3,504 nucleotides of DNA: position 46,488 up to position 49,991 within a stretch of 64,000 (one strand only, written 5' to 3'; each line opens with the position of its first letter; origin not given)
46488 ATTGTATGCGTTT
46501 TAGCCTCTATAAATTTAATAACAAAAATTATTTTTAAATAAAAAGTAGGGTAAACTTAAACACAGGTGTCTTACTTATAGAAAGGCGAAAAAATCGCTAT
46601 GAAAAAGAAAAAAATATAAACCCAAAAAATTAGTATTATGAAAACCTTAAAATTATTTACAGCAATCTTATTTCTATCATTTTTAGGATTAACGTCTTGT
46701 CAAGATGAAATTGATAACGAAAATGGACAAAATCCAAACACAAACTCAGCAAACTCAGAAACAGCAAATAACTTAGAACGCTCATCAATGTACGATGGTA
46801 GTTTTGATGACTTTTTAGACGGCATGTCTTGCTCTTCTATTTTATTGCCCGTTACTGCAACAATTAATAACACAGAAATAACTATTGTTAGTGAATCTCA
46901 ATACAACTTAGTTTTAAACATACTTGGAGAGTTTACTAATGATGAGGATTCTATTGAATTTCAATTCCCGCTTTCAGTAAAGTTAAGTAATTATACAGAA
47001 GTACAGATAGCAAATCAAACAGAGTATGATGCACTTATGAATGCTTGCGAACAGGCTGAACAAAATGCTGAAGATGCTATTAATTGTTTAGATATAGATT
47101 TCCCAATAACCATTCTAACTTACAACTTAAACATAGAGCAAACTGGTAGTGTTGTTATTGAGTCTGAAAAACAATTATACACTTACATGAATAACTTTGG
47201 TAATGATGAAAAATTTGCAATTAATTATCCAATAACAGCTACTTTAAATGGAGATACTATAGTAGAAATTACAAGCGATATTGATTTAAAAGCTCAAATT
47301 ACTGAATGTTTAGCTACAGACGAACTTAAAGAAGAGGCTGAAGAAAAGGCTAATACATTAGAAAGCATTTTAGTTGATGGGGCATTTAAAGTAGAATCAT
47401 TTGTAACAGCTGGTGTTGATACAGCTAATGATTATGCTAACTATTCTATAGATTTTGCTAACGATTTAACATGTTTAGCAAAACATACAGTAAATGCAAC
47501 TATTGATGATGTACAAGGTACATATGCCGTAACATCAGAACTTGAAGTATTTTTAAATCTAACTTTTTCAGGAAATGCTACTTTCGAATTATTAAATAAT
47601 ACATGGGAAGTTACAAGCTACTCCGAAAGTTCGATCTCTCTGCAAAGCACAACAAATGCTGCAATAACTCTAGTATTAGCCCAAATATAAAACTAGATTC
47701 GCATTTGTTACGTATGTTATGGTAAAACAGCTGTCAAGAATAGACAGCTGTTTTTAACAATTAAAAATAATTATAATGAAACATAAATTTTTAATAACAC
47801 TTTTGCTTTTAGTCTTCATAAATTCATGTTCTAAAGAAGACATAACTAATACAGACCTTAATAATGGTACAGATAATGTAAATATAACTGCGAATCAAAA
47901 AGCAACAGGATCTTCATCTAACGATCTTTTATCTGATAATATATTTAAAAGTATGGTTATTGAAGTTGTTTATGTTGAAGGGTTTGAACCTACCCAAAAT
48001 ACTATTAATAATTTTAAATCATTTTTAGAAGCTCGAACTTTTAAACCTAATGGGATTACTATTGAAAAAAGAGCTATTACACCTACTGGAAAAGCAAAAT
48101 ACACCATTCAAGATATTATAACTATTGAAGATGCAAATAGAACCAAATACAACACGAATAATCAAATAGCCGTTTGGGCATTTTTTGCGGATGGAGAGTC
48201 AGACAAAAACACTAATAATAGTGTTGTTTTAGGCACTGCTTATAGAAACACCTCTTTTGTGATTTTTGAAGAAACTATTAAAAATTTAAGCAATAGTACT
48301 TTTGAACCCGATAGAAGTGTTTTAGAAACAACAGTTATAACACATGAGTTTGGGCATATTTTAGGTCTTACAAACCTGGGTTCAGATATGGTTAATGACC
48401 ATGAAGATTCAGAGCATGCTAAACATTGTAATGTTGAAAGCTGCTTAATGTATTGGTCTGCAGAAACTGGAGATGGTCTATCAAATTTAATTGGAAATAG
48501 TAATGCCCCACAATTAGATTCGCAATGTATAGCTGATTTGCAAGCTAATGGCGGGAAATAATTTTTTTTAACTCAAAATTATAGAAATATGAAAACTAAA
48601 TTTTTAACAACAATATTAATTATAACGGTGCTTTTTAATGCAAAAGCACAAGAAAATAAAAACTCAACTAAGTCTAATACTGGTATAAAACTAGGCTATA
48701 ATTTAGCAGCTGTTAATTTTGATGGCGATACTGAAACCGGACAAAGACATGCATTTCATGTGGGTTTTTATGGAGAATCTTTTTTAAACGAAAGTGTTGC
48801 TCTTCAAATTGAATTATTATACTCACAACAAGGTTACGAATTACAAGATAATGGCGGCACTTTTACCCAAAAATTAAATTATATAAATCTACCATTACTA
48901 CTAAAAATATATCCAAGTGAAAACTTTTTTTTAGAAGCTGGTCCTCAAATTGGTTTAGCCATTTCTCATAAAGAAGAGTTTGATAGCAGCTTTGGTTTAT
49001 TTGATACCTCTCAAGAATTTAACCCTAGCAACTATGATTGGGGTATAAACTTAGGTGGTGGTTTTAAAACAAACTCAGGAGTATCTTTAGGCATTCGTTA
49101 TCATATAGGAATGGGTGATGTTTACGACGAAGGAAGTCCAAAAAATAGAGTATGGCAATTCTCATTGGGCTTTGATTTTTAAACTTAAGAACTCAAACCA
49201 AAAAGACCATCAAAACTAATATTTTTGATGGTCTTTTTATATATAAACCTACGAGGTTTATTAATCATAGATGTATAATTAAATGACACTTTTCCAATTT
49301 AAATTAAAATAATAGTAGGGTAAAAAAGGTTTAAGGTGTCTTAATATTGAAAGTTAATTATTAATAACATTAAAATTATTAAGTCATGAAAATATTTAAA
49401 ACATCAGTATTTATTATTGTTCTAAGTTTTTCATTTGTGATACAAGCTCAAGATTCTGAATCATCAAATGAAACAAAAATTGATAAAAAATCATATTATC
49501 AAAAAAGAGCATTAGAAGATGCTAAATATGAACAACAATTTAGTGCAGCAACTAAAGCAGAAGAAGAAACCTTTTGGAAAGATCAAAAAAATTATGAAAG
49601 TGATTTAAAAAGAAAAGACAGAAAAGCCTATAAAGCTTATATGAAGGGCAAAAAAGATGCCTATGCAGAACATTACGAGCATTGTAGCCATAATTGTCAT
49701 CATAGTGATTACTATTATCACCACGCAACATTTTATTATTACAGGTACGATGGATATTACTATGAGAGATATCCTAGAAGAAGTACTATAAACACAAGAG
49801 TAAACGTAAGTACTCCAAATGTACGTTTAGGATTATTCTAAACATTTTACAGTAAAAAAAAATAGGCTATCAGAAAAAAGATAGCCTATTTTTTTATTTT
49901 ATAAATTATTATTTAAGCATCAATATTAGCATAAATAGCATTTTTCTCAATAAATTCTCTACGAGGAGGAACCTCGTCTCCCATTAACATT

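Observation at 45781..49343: Four copies of a 27-nt bipartite element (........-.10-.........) next to an ECF sigma gene: candidate cognate promoter defining a small regulon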

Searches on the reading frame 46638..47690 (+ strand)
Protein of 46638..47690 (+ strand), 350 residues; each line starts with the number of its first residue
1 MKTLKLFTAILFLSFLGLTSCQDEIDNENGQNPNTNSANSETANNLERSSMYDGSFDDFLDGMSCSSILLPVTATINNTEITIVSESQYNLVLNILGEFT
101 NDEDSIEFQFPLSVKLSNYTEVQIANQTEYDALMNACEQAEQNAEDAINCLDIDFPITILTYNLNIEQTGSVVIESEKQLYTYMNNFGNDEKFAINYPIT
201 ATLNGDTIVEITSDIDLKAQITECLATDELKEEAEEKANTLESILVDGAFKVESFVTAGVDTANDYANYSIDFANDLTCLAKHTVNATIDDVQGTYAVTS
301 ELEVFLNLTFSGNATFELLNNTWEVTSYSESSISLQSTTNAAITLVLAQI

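Call 5: search_protein_families(library=pfam, proteins=[window:46638-47690:+], max_evalue=0.01)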
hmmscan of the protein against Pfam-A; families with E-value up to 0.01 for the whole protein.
window:46638-47690:+ (350 aa): 0 families

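Call 27: search_protein_families(library=ncbifam, proteins=[window:46638-47690:+], max_evalue=0.01)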
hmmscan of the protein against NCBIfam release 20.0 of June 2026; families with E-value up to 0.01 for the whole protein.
window:46638-47690:+ (350 aa): 0 families

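Call 39: search_solved_structures(query=window:46638-47690:+, max_evalue=1)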
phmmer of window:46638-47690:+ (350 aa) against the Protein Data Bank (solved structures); distinct sequences matched with E-value up to 1: 4.
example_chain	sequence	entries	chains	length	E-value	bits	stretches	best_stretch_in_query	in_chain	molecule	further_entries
2qy2_A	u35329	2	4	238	0.15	14.8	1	77-129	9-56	Probable mRNA-capping enzyme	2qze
3bgy_A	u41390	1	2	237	0.18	14.6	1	77-129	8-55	Polynucleotide 5'-triphosphatase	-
8k05_A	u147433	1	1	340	0.22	14.3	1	249-288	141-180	Pseudouridine-5'-phosphate glycosidase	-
8k06_A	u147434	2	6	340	0.26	14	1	249-286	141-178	Pseudouridine-5'-phosphate glycosidase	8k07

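Call 55: find_homologous_proteins(query=window:46638-47690:+, max_evalue=0.00001)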
Query window:46638-47690:+ (350 aa): 574 proteins with E <= 0.00001 among 3094 candidates; the best 120 are listed.
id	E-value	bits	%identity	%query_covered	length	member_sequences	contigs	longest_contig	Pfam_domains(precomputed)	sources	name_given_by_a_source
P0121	2.3e-217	739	100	100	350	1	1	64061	-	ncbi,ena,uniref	ncbi:hypothetical protein [uncultured Wocania sp.]|uniref:hypothetical protein n=1 Tax=uncultured Wo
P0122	3.7e-216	735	99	100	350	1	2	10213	-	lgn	-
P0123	1.5e-215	733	99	100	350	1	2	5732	-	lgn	-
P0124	4.4e-199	679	90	100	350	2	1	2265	-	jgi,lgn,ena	-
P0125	1.3e-191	654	87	100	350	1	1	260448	-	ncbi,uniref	ncbi:hypothetical protein [Hwangdonia sp.]|uniref:hypothetical protein n=1 Tax=Hwangdonia sp. TaxID=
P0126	4.6e-188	642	85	100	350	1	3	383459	-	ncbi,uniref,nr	ncbi:hypothetical protein [Hwangdonia seohaensis]|uniref:Lipoprotein n=1 Tax=Hwangdonia seohaensis T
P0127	1.5e-184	631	84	100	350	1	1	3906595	-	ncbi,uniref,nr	ncbi:hypothetical protein [Hwangdonia lutea]|uniref:Lipoprotein n=1 Tax=Hwangdonia lutea TaxID=30758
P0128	1.5e-180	618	82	100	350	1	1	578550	-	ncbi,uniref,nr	ncbi:hypothetical protein [Flavivirga sp. 57AJ16]|uniref:hypothetical protein n=1 Tax=Flavivirga sp.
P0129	5.0e-176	603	81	100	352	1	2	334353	-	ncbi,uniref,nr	ncbi:hypothetical protein L3X39_10580 [Sabulilitoribacter multivorans]|uniref:Lipoprotein n=1 Tax=Fl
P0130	6.3e-173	593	78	100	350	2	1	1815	-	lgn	-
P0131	2.8e-172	590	79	100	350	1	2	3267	-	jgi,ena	-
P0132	2.9e-171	587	78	100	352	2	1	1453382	-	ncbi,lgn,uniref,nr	ncbi:hypothetical protein SAMN05428642_10130 [Flaviramulus basaltis]|uniref:Uncharacterized protein 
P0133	3.1e-171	587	79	100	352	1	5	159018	-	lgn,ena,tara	tara:strand:- start:15651 stop:16709 length:1059 start_codon:yes stop_codon:yes gene_type:complete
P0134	2.0e-170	584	79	100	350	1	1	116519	-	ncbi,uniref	ncbi:hypothetical protein [Algibacter sp. 2305UL17-15]|uniref:hypothetical protein n=1 Tax=Algibacte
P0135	6.8e-169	579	77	100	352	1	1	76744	-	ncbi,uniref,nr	ncbi:hypothetical protein [Aestuariivivens insulae]|uniref:hypothetical protein n=1 Tax=Aestuariiviv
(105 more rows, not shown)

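Call 64: predict_structure(alignment_id=A2)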
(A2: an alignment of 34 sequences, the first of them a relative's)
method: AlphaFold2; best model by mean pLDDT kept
length: 350 residues; sequences in the alignment: 34
mean_pLDDT: 59.8   pTM: 0.52
mean pLDDT of the five models: 59.8, 53.5, 48.7, 47.1, 46.5
residues with pLDDT >= 90: 3; 70-90: 124; 50-70: 97; < 50: 126
segments of 3 or more residues with pLDDT < 50: 1-7, 11-33, 55-57, 99-102, 228-269, 275-278, 283-288, 300-304, 313-317, 327-332, 338-350
pLDDT, mean of each block of 10 residues (from residue 1): 45 39 34 66 78 54 62 73 65 53 63 73 77 68 61 87 77 88 81 84 78 75 60 46 45 36 38 51 48 52 53 49 50 51 33
secondary structure, 60 per line:
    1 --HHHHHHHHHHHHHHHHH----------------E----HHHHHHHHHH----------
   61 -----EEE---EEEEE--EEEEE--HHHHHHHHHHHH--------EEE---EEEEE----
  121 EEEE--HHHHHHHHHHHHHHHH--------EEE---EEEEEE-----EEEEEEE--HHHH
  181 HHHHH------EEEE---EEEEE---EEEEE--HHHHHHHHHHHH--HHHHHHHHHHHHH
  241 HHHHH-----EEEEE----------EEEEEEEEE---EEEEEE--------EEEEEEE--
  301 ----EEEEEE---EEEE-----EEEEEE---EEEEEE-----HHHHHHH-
elements in order: H3-19 H41-50 E66-68 E72-76 E79-83 H86-97 E106-108 E112-116 E121-124 H127-142 E151-153 E157-162 E168-174 H177-185 E192-195 E199-203 E207-211 H214-225 H228-245 E251-255 E266-274 E278-283 E292-298 E305-310 E314-317 E323-328 E332-337 H343-349

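Call 66: fold_search(model_id=the predicted structure, library=pdb)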
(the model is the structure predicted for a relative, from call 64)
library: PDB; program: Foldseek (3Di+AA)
matches with E <= 10: 758; with E <= 0.001: 0
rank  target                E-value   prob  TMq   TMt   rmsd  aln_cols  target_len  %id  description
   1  3sot_F                6.3e-02  0.15  0.10  0.12  15.8       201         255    9  Crystal structure of a Multidomain protein including DUF1735 (BACOVA_03322) from Bacteroides ovatus at 2.80 A resoluti (released 2011-07-27)
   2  6eri_AG               7.1e-02  0.10  0.07  0.12  17.4       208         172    9  Structure of the chloroplast ribosome with chl-RRF and hibernation-promoting factor (released 2018-04-18)
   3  5o60_G                8.8e-02  0.08  0.07  0.13  18.2       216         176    9  Structure of the 50S large ribosomal subunit from Mycobacterium smegmatis (released 2017-07-12)
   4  1rl6                  1.1e-01  0.13  0.08  0.13  17.1       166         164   11  RIBOSOMAL PROTEIN L6 (released 1999-02-02)
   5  8fmw_AH               1.2e-01  0.08  0.07  0.12  18.7       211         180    9  The structure of a hibernating ribosome in the Lyme disease pathogen (released 2023-11-08)
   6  6vwl_E                1.3e-01  0.08  0.08  0.13  17.7       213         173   12  70S ribosome bound to HIV frameshifting stem-loop (FSS) and P/E tRNA (rotated conformation) (released 2020-06-03)
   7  4gzv_A                1.4e-01  0.25  0.10  0.19   9.9       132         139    8  Crystal structure of a lipocalin family protein (BACOVA_00364) from Bacteroides ovatus ATCC 8483 at 1.95 A resolution (released 2012-11-07)
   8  3sot_B                1.6e-01  0.11  0.12  0.14  18.6       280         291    8  Crystal structure of a Multidomain protein including DUF1735 (BACOVA_03322) from Bacteroides ovatus at 2.80 A resoluti (released 2011-07-27)
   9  9e6q_AE               1.6e-01  0.10  0.09  0.13  18.2       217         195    7  Cryo-EM structure of the Pyrobaculum calidifontis 50S ribosomal subunit in complex with Dri (released 2024-11-20)
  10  7hu0_B                1.7e-01  0.07  0.10  0.13  21.1       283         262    7  PanDDA analysis group deposition -- Crystal Structure of FatA in complex with Z728939702 (released 2025-08-13)
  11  3sot_C                1.8e-01  0.10  0.12  0.14  18.2       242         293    8  Crystal structure of a Multidomain protein including DUF1735 (BACOVA_03322) from Bacteroides ovatus at 2.80 A resoluti (released 2011-07-27)
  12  8qbt_G                1.8e-01  0.08  0.07  0.13  17.1       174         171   15  E. coli ApdP-stalled ribosomal complex (released 2024-03-20)
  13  7htx_B                1.8e-01  0.06  0.10  0.12  20.4       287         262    8  PanDDA analysis group deposition -- Crystal Structure of FatA in complex with Z608065044 (released 2025-08-13)
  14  4gzv_C                2.1e-01  0.20  0.11  0.21  14.2       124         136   10  Crystal structure of a lipocalin family protein (BACOVA_00364) from Bacteroides ovatus ATCC 8483 at 1.95 A resolution (released 2012-11-07)
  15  6ywe_F                2.1e-01  0.04  0.08  0.12  19.8       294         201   10  The structure of the mitoribosome from Neurospora crassa in the P/E tRNA bound state (released 2020-11-11)
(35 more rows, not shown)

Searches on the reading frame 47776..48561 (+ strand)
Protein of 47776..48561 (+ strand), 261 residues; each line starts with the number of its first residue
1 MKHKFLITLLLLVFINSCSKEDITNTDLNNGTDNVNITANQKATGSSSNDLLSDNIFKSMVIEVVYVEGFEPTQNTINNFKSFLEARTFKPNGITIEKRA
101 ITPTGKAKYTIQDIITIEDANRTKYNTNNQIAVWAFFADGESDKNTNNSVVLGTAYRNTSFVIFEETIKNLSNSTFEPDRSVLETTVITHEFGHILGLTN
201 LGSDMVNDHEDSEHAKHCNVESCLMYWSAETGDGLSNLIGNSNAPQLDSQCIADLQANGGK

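Call 5: search_protein_families(library=pfam, proteins=[window:47776-48561:+], max_evalue=0.01)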
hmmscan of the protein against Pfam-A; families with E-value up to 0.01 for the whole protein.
window:47776-48561:+ (261 aa): 0 families

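Call 27: search_protein_families(library=ncbifam, proteins=[window:47776-48561:+], max_evalue=0.01)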
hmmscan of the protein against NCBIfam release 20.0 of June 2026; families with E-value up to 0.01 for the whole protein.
window:47776-48561:+ (261 aa): 4 families
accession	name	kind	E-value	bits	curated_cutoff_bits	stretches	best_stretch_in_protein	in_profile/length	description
NF033823.0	archmetzin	subfamily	3.4e-05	23.9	145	1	106-199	47-137/170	archaemetzincin family Zn-dependent metalloprotease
NF038115.1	SVAGG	subfamily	0.00026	20.2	150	1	171-232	162-214/407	SVAGG family GlyGly-CTERM protein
TIGR04549.1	LP_HExxH_w_tonB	subfamily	0.0033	16.7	75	1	135-197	91-150/261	substrate import-associated zinc metallohydrolase lipoprotein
TIGR03296.1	M6dom_TIGR03296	domain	0.0041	17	110.8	1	131-201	109-183/286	M6 family metalloprotease domain-containing protein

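Call 40: search_solved_structures(query=window:47776-48561:+, max_evalue=1)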
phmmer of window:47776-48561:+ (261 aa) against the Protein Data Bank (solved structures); distinct sequences matched with E-value up to 1: 5.
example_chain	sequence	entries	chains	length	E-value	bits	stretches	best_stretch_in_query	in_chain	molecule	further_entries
1akl_A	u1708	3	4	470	0.19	14.5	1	185-249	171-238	ALKALINE PROTEASE | ALKALINE METALLOPROTEINASE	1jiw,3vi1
1kap_P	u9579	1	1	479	0.2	14.5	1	185-249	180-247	ALKALINE PROTEASE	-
1h71_P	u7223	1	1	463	0.35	13.7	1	186-236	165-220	SERRALYSIN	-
1g9k_A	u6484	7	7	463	0.35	13.7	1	186-236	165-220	SERRALYSIN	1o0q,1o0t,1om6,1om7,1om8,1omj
10lk_a2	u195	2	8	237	0.67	12.7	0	161-213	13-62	DUF4468 domain-containing protein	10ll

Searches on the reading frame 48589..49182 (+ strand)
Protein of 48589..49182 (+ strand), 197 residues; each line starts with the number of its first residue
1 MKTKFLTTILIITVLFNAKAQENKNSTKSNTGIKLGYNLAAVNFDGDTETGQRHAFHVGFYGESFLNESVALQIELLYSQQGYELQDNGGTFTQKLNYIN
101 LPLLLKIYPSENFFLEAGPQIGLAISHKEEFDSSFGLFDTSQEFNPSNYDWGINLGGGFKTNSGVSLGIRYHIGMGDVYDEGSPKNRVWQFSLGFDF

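Call 5: search_protein_families(library=pfam, proteins=[window:48589-49182:+], max_evalue=0.01)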
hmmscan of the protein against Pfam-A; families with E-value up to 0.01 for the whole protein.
window:48589-49182:+ (197 aa): 3 families
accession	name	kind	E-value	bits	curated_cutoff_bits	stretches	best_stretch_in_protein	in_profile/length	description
PF13568.12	OMP_b-brl_2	-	2.7e-20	73.6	27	1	20-179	2-174/175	Outer membrane protein beta-barrel domain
PF13505.12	OMP_b-brl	-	2.2e-15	57.7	28.7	1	10-197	3-175/175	Outer membrane protein beta-barrel domain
PF03797.25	Autotransporter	-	0.0055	16.9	26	0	29-86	40-97/255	Autotransporter beta-domain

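Call 27: search_protein_families(library=ncbifam, proteins=[window:48589-49182:+], max_evalue=0.01)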
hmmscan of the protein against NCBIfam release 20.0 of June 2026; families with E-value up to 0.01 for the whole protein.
window:48589-49182:+ (197 aa): 2 families
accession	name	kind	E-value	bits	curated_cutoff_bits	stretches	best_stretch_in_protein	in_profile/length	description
NF049866.1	outer_TDE1717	subfamily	1.6e-16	60.9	135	1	11-187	5-187/210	TDE1717 family outer membrane beta-barrel protein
NF052311.1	T9SS_PorT_SprT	equivalog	0.0012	18.2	125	1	6-142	4-176/239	type IX secretion/gliding motility protein PorT/SprT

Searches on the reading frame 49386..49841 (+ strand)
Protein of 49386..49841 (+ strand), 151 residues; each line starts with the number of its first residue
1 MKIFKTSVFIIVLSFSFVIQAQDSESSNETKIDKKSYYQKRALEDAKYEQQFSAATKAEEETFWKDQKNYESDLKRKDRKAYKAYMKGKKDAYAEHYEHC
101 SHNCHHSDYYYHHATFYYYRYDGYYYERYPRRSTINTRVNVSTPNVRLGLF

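Call 5: search_protein_families(library=pfam, proteins=[window:49386-49841:+], max_evalue=0.01)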
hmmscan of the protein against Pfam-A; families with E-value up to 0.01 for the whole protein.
window:49386-49841:+ (151 aa): 0 families

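Call 27: search_protein_families(library=ncbifam, proteins=[window:49386-49841:+], max_evalue=0.01)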
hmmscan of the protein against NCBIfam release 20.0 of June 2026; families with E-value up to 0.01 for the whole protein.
window:49386-49841:+ (151 aa): 0 families

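Call 41: search_solved_structures(query=window:49386-49841:+, max_evalue=1)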
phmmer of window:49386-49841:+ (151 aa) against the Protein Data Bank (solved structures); distinct sequences matched with E-value up to 1: 2.
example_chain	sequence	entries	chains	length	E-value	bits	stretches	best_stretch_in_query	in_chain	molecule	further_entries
2hyi_D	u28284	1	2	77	0.48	13.6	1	23-84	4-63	Protein CASC3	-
2j0u_T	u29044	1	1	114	0.75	13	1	23-84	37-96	PROTEIN CASC3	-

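Call 70: find_homologous_proteins(query=window:49386-49841:+, max_evalue=0.00001)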
Query window:49386-49841:+ (151 aa): 136 proteins with E <= 0.00001 among 143 candidates; the best 120 are listed.
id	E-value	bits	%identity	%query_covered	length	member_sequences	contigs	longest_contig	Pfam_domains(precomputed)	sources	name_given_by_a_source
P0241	8.2e-94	329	99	100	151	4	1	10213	-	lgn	-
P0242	2.6e-73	263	74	100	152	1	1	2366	-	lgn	-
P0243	7.9e-72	258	75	99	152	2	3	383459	-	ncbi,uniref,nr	ncbi:hypothetical protein [Hwangdonia seohaensis]|uniref:Uncharacterized protein n=1 Tax=Hwangdonia 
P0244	9.0e-72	258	76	100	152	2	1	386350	-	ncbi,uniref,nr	ncbi:hypothetical protein [Confluentibacter citreus]|uniref:hypothetical protein n=1 Tax=Confluentib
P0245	1.5e-71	257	77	100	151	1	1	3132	-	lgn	-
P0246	4.3e-71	255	78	100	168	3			-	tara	tara:strand:+ start:14951 stop:15457 length:507 start_codon:yes stop_codon:yes gene_type:complete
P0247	9.0e-71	254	74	100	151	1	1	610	-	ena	-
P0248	1.6e-70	254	76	100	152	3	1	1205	-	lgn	-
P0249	2.0e-69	250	73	99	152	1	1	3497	-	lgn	-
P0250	4.6e-69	249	75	100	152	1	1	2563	-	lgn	-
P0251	8.8e-69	248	72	100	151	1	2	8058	-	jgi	jgi:hypothetical protein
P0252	2.1e-68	247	75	100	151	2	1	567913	-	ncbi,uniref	ncbi:hypothetical protein V8G69_03010 [Gaetbulibacter sp. M235]|uniref:hypothetical protein n=1 Tax=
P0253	3.1e-68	246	74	100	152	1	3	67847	-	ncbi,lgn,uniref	ncbi:hypothetical protein [Mariniflexile sp.]|uniref:hypothetical protein n=1 Tax=Mariniflexile sp. 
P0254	3.8e-68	246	72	100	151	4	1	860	-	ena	-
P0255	4.4e-68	246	70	99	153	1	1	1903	-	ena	-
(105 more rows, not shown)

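Call 77: predict_structure(alignment_id=A3)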
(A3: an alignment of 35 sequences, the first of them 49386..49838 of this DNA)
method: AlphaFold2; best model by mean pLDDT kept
length: 151 residues; sequences in the alignment: 35
mean_pLDDT: 72.8   pTM: 0.54
mean pLDDT of the five models: 72.8, 72.5, 72.5, 72.1, 71.9
residues with pLDDT >= 90: 50; 70-90: 40; 50-70: 29; < 50: 32
segments of 3 or more residues with pLDDT < 50: 22-29, 122-140, 149-151
pLDDT, mean of each block of 10 residues (from residue 1): 65 62 44 78 93 91 93 93 92 86 81 79 43 44 50 46
secondary structure, 60 per line:
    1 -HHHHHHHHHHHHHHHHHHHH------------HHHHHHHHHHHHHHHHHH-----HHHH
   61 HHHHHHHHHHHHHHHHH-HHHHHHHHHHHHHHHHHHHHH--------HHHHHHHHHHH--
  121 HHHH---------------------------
elements in order: H2-21 H34-51 H57-77 H79-99 H108-118 H121-124

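Call 79: fold_search(model_id=the predicted structure, library=pdb)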
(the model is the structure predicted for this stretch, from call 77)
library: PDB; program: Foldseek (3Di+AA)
matches with E <= 10: 2; with E <= 0.001: 0
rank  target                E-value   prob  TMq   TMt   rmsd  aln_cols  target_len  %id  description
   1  6gx7_H                7.0e+00  0.04  0.20  0.13  15.9       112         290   12  Tubulin-CopN-alphaRep complex (released 2019-04-24)
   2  9n0i_E                9.9e+00  0.03  0.18  0.17  11.4        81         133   17  Crystal structure of KABLE double mutant (Lys14Pro, Leu20Trp) (released 2025-08-20)
